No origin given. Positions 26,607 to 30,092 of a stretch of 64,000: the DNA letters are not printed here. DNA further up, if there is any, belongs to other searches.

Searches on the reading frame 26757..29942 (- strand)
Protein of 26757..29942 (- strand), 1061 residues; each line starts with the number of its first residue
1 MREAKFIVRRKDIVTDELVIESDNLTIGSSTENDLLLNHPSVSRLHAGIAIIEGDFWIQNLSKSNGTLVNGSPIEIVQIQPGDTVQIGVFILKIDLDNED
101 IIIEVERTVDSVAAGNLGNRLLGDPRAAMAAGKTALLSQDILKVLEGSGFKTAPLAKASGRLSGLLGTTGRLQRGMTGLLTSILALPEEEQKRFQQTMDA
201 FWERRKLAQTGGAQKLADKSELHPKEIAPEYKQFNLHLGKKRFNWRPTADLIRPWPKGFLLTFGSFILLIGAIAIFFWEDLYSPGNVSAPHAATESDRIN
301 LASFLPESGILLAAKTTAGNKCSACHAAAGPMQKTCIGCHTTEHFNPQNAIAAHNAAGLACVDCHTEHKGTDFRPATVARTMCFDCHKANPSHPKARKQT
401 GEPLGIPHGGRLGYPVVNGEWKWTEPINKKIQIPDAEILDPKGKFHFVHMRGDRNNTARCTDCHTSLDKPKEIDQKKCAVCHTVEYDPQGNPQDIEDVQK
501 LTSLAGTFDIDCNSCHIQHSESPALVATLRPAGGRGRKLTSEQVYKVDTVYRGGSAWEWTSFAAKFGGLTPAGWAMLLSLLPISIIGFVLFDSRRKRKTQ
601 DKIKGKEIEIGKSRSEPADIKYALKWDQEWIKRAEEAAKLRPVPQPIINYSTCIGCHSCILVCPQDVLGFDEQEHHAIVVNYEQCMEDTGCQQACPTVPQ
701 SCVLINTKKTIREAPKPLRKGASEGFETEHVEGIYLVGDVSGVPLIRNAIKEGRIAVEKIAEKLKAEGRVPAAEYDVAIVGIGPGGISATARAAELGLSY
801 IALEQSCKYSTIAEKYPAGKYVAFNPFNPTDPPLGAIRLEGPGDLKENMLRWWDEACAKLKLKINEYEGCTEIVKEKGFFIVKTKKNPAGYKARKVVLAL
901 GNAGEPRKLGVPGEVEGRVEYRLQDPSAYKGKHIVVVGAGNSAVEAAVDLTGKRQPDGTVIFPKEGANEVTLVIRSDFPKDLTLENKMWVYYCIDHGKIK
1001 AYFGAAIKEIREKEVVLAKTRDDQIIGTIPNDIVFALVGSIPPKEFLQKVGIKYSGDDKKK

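Call 63: search_protein_families(library=pfam, proteins=[window:26757-29942:-], max_evalue=0.00001)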
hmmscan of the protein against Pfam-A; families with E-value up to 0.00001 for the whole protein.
window:26757-29942:- (1061 aa): 7 families
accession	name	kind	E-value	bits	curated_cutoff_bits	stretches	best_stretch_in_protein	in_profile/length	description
PF13738.12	Pyr_redox_3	-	3.8e-32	112.2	30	1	779-1057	2-284/305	Pyridine nucleotide-disulphide oxidoreductase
PF07992.20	Pyr_redox_2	-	8.5e-26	91.5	26.1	1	775-1054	1-251/291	Pyridine nucleotide-disulphide oxidoreductase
PF00498.31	FHA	-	1.1e-15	58.3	20.7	1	26-88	2-67/67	FHA domain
PF16697.10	Yop-YscD_cpl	-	1.4e-09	38.6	33.2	1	18-94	12-90/94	Inner membrane component of T3SS, cytoplasmic domain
PF13237.11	Fer4_10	-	5.7e-08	33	25.5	1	646-696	2-53/53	4Fe-4S dicluster domain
PF14537.11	Cytochrom_c3_2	-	7.8e-08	33.1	25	1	456-524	5-72/79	Cytochrome c3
PF12838.12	Fer4_7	-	3.6e-07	31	27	1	652-697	1-50/52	4Fe-4S dicluster domain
